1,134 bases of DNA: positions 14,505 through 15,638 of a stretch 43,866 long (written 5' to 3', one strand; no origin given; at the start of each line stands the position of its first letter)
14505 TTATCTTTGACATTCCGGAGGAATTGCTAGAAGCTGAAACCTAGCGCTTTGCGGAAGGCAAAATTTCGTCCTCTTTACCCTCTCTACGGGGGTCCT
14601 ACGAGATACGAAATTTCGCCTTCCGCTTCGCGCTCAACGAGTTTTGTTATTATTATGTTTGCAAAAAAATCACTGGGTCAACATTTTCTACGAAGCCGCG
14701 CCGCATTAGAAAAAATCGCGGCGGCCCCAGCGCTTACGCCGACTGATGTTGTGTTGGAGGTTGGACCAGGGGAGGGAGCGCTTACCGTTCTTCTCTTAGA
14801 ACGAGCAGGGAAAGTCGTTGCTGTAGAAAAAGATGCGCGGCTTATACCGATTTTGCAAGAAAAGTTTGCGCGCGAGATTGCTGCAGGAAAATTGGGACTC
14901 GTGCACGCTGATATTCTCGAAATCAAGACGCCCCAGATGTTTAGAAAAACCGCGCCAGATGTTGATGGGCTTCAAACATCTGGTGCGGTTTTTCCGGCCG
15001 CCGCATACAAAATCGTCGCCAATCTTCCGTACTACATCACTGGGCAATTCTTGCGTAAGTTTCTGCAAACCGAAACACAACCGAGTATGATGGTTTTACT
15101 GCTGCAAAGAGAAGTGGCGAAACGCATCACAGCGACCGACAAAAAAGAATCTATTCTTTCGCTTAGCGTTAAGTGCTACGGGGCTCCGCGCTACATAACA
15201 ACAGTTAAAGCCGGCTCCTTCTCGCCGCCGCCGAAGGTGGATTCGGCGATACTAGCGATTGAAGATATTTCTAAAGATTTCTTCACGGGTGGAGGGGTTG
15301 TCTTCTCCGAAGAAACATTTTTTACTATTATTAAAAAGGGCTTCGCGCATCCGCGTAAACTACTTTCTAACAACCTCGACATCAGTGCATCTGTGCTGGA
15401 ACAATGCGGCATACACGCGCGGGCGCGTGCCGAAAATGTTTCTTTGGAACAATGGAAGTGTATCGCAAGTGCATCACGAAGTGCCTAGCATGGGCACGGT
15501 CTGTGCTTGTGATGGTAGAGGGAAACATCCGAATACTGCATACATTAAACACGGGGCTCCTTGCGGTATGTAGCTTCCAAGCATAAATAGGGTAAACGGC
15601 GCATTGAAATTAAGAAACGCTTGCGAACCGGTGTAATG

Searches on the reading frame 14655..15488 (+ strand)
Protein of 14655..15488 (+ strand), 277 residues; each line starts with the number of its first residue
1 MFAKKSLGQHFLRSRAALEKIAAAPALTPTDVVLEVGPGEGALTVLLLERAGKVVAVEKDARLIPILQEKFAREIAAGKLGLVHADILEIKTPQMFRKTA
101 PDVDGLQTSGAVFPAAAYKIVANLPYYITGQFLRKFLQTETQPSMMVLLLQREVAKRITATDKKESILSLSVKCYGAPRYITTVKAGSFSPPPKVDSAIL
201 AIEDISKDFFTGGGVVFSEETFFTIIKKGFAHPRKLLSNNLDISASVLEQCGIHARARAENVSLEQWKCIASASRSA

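Call 26: find_homologous_proteins(query=window:14655-15488:+, max_evalue=1e-20)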
Query window:14655-15488:+ (277 aa): 5133 proteins with E <= 1e-20 among 8000 candidates; the best 120 are listed.
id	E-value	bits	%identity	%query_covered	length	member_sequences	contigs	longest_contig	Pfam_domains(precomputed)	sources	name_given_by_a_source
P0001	4.3e-174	595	100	100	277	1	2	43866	PF00398.27,PF13649.13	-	-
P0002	7.3e-105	368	70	98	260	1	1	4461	PF00398.27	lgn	-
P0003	7.9e-105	368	68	97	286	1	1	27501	PF00398.27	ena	-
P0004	4.8e-101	356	63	99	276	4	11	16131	PF00398.27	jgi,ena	-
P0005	6.8e-98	345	64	98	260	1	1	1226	PF00398.27,PF13649.13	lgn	-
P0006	4.9e-97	343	65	98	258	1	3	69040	PF00398.27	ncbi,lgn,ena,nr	ncbi:MAG: ribosomal RNA small subunit methyltransferase A [Candidatus Taylorbacteria bacterium]|nr:r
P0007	3.4e-96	340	62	97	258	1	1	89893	PF00398.27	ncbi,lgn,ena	-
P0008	4.0e-96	340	62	97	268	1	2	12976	PF00398.27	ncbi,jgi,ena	-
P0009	1.5e-95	338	57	99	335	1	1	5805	PF00398.27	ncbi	-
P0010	2.2e-95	337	68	96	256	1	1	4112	PF00398.27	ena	-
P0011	2.2e-95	337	55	98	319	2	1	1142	PF00398.27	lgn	-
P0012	2.6e-95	337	67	96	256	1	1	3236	PF00398.27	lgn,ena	-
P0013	6.1e-95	336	64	99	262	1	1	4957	PF00398.27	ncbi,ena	-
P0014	6.6e-95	336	60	98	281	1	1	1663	PF00398.27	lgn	-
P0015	1.1e-94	335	61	99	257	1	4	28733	PF00398.27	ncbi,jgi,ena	-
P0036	1.1e-91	325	64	99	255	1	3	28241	PF00398.27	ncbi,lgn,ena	-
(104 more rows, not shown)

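Call 27: find_encoding_contigs(protein=P0003, flank=4000, max_places=2)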
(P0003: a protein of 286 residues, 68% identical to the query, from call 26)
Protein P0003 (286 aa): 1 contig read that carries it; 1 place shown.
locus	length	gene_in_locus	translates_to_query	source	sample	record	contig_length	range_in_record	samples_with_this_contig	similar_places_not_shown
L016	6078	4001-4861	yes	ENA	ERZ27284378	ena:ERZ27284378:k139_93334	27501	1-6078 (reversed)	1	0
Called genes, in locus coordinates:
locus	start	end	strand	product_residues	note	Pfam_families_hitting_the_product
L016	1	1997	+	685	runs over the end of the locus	-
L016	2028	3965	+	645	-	PF00580:UvrD-helicase, PF13245:AAA_19, PF13604:AAA_30 (faint), PF01443:Viral_helicase1 (faint), PF13087:AAA_12 (faint), PF13361:UvrD_C, PF13538:UvrD_C_2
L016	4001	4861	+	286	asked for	PF00398:RrnaAD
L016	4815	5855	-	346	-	PF01471:PG_binding_1 (weak)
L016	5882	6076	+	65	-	?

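Call 28: find_encoding_contigs(protein=P0002, flank=4000, max_places=2)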
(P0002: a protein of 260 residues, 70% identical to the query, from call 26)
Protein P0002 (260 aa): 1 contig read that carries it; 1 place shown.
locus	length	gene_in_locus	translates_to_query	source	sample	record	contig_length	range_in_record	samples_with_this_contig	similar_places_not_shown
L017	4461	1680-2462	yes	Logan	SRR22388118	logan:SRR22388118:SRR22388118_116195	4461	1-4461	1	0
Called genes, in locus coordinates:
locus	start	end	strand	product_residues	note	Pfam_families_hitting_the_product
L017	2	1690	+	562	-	?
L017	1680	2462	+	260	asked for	PF00398:RrnaAD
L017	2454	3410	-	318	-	PF01471:PG_binding_1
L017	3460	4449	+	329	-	-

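Call 29: find_encoding_contigs(protein=P0006, flank=4000, max_places=2)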
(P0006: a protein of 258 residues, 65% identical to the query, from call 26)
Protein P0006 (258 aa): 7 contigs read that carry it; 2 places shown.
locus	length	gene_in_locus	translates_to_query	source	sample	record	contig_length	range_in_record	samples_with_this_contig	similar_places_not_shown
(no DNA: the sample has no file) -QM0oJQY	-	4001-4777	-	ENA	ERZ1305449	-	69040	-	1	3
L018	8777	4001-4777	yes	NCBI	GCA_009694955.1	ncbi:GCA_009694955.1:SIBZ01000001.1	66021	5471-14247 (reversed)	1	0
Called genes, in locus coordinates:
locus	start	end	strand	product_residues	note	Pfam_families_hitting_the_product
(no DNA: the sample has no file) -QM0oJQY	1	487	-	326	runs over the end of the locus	PF23446:LysM1_NFP_LYK (faint), PF23473:LysM3_LYK4_5 (weak), PF01476:LysM, PF01551:Peptidase_M23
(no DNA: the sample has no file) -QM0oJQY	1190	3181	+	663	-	PF00580:UvrD-helicase, PF01443:Viral_helicase1 (faint), PF13245:AAA_19, PF13604:AAA_30 (faint), PF13087:AAA_12 (faint), PF13361:UvrD_C, PF13538:UvrD_C_2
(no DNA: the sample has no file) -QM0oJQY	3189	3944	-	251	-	PF00520:Ion_trans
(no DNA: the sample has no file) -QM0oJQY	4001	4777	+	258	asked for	PF00398:RrnaAD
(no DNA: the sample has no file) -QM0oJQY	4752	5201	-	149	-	-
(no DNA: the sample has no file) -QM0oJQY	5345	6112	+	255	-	-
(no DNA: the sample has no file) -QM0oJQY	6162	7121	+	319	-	PF18884:TSP3_bac (faint)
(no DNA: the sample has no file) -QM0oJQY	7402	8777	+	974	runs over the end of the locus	-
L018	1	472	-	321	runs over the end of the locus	PF01476:LysM, PF23446:LysM1_NFP_LYK (faint), PF23473:LysM3_LYK4_5 (weak), PF01476:LysM, PF01551:Peptidase_M23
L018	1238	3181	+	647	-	PF00580:UvrD-helicase, PF13245:AAA_19, PF13604:AAA_30 (faint), PF01443:Viral_helicase1 (faint), PF13087:AAA_12 (faint), PF13361:UvrD_C, PF13538:UvrD_C_2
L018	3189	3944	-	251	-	PF00520:Ion_trans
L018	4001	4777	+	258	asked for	PF00398:RrnaAD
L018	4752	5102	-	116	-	-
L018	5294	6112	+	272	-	-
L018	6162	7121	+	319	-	PF18884:TSP3_bac (faint)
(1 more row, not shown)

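Call 57: find_encoding_contigs(protein=P0001, flank=3000, max_places=4)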
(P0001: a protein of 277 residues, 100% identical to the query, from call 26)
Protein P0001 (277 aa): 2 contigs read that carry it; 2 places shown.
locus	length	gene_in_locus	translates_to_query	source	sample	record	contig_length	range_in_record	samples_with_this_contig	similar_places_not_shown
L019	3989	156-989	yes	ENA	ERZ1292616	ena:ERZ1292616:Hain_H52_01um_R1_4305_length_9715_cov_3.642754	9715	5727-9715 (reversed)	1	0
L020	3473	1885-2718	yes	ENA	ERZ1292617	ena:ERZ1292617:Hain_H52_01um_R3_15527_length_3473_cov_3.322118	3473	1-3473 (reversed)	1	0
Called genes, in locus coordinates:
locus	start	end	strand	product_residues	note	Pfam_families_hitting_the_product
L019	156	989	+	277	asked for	PF00398:RrnaAD, PF13649:Methyltransf_25 (faint)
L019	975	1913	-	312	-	PF01471:PG_binding_1 (weak)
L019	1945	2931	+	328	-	-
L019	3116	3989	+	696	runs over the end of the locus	-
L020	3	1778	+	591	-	?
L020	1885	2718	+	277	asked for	PF00398:RrnaAD, PF13649:Methyltransf_25 (faint)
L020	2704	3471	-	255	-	?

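Call 59: find_encoding_contigs(protein=P0007, flank=10000, max_places=1)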
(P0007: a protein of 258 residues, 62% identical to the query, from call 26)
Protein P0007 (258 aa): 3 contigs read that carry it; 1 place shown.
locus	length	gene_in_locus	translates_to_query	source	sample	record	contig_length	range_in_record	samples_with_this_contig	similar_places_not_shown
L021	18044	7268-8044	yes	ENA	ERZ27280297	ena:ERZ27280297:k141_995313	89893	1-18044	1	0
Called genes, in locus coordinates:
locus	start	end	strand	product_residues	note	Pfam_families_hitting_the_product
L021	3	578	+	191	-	?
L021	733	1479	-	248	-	-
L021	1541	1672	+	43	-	-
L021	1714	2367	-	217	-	PF01810:LysE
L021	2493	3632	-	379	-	PF01476:LysM, PF23446:LysM1_NFP_LYK (faint), PF23473:LysM3_LYK4_5 (weak), PF01476:LysM, PF01551:Peptidase_M23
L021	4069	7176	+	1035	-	PF00580:UvrD-helicase, PF13245:AAA_19, PF01443:Viral_helicase1 (faint), PF13087:AAA_12 (faint), PF01079:Hint, PF14890:Intein_splicing, PF13361:UvrD_C, PF13538:UvrD_C_2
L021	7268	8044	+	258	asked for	PF00398:RrnaAD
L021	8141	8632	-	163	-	-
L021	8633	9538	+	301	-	PF18884:TSP3_bac (faint)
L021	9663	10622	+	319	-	-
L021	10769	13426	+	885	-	-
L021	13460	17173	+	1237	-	-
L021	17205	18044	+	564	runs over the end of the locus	-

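Call 60: find_encoding_contigs(protein=P0004, flank=10000, max_places=2)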
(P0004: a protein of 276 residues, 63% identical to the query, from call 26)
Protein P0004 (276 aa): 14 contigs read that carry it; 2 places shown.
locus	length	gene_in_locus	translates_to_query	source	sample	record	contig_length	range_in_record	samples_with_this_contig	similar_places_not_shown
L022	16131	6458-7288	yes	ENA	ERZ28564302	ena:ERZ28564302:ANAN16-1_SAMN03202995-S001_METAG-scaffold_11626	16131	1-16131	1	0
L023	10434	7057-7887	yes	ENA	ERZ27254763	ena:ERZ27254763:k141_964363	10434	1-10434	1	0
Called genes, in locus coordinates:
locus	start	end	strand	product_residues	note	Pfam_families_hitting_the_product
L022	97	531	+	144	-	PF01797:Y1_Tnp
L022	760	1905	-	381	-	PF01476:LysM, PF23446:LysM1_NFP_LYK (faint), PF23462:LysM3_NFP (faint), PF23473:LysM3_LYK4_5 (weak), PF01476:LysM, PF01551:Peptidase_M23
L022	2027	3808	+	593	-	PF00404:Dockerin_1, PF07705:CARDB (weak), PF00404:Dockerin_1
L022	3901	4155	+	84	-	-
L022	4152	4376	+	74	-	PF07927:HicA_toxin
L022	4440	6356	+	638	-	PF00580:UvrD-helicase, PF13245:AAA_19, PF13604:AAA_30 (faint), PF01443:Viral_helicase1 (faint), PF13361:UvrD_C, PF13538:UvrD_C_2 (faint)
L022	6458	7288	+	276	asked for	PF00398:RrnaAD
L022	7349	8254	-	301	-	PF01471:PG_binding_1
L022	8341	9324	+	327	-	-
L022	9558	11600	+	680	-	-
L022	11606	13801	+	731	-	-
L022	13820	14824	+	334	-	-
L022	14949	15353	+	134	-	PF12666:PrgI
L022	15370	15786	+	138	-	PF13366:PDDEXK_3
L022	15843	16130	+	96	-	?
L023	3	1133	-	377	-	?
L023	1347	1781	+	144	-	PF01797:Y1_Tnp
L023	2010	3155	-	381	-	PF01476:LysM, PF23446:LysM1_NFP_LYK (faint), PF23462:LysM3_NFP (faint), PF23473:LysM3_LYK4_5 (weak), PF01476:LysM, PF01551:Peptidase_M23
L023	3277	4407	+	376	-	PF00404:Dockerin_1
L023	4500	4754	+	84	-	-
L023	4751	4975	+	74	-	PF07927:HicA_toxin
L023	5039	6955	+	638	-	PF00580:UvrD-helicase, PF13245:AAA_19, PF13604:AAA_30 (faint), PF01443:Viral_helicase1 (faint), PF13087:AAA_12 (faint), PF13361:UvrD_C, PF13538:UvrD_C_2 (faint)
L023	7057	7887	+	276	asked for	PF00398:RrnaAD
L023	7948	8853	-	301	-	PF01471:PG_binding_1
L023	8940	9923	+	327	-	-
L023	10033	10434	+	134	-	?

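Call 61: find_encoding_contigs(protein=P0036, flank=10000, max_places=1)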
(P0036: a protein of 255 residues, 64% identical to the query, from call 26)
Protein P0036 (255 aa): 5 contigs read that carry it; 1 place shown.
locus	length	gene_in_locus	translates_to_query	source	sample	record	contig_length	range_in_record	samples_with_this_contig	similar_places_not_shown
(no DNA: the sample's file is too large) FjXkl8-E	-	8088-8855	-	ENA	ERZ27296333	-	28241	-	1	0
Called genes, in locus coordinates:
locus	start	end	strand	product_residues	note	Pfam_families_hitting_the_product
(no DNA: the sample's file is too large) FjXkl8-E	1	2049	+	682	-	?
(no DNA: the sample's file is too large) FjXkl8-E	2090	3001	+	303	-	-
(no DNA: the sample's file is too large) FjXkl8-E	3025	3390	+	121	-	-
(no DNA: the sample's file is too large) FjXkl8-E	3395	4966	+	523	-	PF13541:ChlI, PF01078:Mg_chelatase, PF00493:MCM (weak), PF07728:AAA_5 (weak), PF13335:Mg_chelatase_C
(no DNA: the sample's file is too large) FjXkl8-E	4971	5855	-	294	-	PF01476:LysM, PF23446:LysM1_NFP_LYK (faint), PF23473:LysM3_LYK4_5 (weak), PF01476:LysM, PF01551:Peptidase_M23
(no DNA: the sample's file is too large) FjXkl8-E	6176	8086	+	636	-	PF00580:UvrD-helicase, PF13245:AAA_19, PF13604:AAA_30 (faint), PF01443:Viral_helicase1 (faint), PF13361:UvrD_C, PF13538:UvrD_C_2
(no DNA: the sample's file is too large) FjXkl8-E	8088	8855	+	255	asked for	PF00398:RrnaAD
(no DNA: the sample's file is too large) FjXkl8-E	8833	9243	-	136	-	-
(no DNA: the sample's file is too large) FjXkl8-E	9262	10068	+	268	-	PF18884:TSP3_bac (faint)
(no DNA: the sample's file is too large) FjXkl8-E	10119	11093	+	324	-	PF18884:TSP3_bac (faint)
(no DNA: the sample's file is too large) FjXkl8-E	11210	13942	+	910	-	-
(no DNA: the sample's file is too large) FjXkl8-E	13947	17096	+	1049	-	PF19590:TrbL_3 (weak)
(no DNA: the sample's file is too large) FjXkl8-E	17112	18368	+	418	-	-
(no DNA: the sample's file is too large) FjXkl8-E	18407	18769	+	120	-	PF05635:23S_rRNA_IVP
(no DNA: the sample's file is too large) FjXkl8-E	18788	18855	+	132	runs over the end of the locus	-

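Call 98: search_protein_families(library=ncbifam, proteins=[L023:1347-1781:+], max_evalue=0.001)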
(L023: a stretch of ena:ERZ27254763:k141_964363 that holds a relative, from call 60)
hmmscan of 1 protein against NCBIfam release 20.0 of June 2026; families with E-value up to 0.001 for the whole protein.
L023:1347-1781:+ (144 aa): 2 families
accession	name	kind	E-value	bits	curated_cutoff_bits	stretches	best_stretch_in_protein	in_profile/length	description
NF033573.1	transpos_IS200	equivalog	6.6e-35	120.1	55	1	5-128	3-125/126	IS200/IS605 family transposase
NF047646.1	REP_Tyr_transpos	equivalog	3e-06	27.2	80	1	12-128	9-128/146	REP-associated tyrosine transposase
